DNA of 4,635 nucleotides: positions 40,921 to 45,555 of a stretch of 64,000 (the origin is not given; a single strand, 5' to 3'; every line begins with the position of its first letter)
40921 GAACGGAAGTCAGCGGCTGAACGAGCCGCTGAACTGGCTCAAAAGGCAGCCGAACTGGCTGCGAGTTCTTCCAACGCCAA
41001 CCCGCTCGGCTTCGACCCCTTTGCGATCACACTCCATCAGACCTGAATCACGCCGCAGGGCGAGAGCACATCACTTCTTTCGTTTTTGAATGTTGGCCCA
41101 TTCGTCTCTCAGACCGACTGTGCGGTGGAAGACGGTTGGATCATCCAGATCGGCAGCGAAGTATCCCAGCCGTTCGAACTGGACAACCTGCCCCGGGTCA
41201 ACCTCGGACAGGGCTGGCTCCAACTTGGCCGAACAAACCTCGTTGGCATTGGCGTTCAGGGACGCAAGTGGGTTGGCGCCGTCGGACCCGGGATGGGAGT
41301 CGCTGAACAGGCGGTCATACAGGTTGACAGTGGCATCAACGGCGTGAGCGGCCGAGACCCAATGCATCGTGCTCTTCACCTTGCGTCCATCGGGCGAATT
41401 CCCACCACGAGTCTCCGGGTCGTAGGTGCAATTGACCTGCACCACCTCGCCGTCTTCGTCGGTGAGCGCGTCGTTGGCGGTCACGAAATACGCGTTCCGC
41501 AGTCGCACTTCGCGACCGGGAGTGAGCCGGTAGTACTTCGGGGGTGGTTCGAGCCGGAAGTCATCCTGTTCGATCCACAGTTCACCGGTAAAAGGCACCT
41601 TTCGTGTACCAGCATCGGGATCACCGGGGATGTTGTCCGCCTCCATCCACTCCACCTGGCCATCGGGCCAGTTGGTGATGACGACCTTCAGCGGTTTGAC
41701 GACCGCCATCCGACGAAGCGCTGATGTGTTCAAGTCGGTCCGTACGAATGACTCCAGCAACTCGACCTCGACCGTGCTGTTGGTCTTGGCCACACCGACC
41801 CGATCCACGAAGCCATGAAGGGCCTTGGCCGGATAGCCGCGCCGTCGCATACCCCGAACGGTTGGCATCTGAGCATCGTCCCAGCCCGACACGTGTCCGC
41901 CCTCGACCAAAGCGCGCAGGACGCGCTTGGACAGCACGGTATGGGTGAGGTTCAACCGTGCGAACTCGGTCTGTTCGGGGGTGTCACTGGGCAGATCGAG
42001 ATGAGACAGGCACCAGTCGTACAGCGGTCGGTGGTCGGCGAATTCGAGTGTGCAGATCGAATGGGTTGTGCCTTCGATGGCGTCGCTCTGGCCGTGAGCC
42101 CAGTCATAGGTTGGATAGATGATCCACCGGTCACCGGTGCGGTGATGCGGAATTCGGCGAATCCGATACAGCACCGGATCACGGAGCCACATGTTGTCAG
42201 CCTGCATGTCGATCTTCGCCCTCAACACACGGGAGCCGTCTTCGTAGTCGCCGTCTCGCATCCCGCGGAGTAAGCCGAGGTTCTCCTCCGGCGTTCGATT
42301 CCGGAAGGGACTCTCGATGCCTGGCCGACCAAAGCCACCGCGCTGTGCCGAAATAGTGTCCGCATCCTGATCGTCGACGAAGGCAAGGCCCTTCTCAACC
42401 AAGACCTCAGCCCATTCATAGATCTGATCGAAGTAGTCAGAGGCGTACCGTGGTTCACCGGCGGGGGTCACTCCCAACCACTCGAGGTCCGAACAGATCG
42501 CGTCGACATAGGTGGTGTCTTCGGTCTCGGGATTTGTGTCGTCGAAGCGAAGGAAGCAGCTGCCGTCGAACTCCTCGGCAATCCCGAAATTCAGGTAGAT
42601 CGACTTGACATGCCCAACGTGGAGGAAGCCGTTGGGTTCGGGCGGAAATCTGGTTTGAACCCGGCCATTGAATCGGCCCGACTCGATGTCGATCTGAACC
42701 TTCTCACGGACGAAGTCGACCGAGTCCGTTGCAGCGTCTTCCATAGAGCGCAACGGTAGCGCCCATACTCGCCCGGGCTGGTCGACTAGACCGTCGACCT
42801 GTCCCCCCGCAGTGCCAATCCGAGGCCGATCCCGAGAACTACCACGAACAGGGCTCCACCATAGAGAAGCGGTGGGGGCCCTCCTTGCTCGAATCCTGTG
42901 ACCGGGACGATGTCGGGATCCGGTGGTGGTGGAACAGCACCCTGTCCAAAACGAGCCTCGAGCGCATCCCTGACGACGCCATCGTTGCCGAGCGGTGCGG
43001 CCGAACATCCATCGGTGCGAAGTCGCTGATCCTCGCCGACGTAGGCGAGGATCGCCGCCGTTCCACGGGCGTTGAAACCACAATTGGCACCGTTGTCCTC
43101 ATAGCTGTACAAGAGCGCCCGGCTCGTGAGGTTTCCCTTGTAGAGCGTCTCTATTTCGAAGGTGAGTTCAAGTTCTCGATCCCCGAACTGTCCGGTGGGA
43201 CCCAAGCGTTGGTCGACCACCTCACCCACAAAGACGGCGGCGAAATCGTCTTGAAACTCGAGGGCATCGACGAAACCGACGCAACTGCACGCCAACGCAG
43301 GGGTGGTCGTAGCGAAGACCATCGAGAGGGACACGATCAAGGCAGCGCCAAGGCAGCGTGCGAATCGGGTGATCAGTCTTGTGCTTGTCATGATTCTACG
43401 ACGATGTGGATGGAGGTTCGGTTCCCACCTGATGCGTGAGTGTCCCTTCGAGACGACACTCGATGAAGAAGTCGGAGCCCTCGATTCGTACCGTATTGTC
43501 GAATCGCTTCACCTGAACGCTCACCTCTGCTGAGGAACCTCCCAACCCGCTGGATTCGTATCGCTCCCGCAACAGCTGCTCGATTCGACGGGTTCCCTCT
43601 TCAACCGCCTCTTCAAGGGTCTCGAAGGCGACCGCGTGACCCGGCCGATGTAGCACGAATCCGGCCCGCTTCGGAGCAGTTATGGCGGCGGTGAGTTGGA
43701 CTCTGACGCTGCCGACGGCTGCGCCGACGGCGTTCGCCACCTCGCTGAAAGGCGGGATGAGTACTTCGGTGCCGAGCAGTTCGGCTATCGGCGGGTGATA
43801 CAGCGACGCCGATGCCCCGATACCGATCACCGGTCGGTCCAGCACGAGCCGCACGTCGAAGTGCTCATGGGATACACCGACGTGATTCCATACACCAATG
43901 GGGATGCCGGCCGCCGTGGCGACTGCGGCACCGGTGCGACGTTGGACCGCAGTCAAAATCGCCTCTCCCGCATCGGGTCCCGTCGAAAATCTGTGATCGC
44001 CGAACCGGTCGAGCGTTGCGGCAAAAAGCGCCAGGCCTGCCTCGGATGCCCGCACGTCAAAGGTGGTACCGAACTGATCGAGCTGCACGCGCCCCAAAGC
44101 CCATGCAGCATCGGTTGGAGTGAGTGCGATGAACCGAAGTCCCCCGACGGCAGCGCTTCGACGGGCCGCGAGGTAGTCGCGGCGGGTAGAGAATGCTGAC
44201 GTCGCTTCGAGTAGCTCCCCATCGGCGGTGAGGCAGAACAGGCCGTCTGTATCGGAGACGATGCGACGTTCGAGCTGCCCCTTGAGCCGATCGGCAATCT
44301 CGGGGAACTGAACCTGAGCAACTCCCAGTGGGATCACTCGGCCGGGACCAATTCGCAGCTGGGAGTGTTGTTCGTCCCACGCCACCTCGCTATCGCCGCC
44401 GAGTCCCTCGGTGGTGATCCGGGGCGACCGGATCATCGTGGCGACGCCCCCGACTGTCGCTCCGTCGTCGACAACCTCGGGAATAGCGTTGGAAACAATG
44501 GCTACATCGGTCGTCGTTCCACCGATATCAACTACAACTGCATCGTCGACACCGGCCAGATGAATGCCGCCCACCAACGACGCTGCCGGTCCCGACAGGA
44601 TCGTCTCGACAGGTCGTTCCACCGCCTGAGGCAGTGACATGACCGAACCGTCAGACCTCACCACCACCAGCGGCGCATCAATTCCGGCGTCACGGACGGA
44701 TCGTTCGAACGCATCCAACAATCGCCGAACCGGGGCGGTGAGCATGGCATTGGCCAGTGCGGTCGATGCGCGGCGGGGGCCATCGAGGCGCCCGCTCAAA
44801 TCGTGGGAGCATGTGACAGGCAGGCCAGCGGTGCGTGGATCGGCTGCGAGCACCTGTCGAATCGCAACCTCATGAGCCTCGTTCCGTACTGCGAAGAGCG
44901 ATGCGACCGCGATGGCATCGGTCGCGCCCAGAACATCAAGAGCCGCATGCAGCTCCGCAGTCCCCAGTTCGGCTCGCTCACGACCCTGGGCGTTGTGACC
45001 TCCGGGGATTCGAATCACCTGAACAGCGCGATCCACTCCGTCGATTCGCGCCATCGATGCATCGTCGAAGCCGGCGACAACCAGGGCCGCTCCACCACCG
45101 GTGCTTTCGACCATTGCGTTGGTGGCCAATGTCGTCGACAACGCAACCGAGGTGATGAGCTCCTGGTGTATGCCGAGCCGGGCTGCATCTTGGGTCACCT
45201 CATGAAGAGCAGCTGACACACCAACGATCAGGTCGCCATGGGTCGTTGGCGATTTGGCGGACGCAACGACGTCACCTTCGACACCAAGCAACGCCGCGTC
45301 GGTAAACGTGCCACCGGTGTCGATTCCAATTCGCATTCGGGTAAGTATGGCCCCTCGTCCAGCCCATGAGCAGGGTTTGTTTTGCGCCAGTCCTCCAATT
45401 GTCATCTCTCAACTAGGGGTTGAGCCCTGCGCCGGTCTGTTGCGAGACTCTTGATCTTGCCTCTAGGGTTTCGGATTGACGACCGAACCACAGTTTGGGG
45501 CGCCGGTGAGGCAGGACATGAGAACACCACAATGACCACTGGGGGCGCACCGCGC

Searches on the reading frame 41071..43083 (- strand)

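Call 40: search_protein_families(library=pfam, proteins=[window:41071-43083:-], max_evalue=0.00001)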
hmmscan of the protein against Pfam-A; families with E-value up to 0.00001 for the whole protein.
window:41071-43083:- (670 aa): 3 families
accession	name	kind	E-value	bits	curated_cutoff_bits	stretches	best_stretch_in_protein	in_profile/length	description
PF00749.27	tRNA-synt_1c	-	6.1e-91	305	23.4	1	142-452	2-313/314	tRNA synthetases class I (E and Q), catalytic domain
PF03950.23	tRNA-synt_1c_C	-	3.4e-28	98.1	23.9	1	455-555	1-91/91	tRNA synthetases class I (E and Q), anti-codon binding domain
PF20974.2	tRNA-synt_1c_C2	-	2e-18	67.3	23.9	1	572-645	1-69/69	tRNA synthetases class I (E and Q), anti-codon binding domain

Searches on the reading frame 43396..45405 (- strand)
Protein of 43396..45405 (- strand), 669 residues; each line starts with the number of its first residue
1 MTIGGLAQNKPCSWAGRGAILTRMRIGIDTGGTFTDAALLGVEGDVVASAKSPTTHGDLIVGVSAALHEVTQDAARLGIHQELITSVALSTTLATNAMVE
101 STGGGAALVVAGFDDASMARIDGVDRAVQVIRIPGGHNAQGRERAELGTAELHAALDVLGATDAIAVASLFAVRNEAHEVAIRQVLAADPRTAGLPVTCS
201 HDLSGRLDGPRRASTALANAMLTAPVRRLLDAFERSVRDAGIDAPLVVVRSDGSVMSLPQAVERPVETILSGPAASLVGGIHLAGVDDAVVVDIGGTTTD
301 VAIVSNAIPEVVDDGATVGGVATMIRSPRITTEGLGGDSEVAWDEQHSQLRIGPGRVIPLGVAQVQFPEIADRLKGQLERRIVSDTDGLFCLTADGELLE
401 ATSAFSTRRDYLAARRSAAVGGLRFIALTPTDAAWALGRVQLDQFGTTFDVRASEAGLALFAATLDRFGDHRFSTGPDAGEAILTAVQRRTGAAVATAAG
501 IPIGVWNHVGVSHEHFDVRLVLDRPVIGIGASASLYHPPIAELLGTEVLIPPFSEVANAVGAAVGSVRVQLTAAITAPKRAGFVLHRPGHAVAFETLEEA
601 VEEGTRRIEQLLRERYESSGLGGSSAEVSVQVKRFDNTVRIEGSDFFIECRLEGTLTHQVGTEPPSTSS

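Call 40: search_protein_families(library=pfam, proteins=[window:43396-45405:-], max_evalue=0.00001)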
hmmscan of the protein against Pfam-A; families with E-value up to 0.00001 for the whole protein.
window:43396-45405:- (669 aa): 3 families
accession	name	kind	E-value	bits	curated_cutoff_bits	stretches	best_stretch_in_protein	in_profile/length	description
PF01968.24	Hydantoinase_A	-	4.7e-31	108.5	22.9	1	212-568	1-288/291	Hydantoinase/oxoprolinase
PF05378.19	Hydant_A_N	-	5.8e-26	91.7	25.2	1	25-186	1-172/176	Hydantoinase/oxoprolinase N-terminal region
PF13941.12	MutL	-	3.6e-08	33.1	27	0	28-112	4-76/450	MutL protein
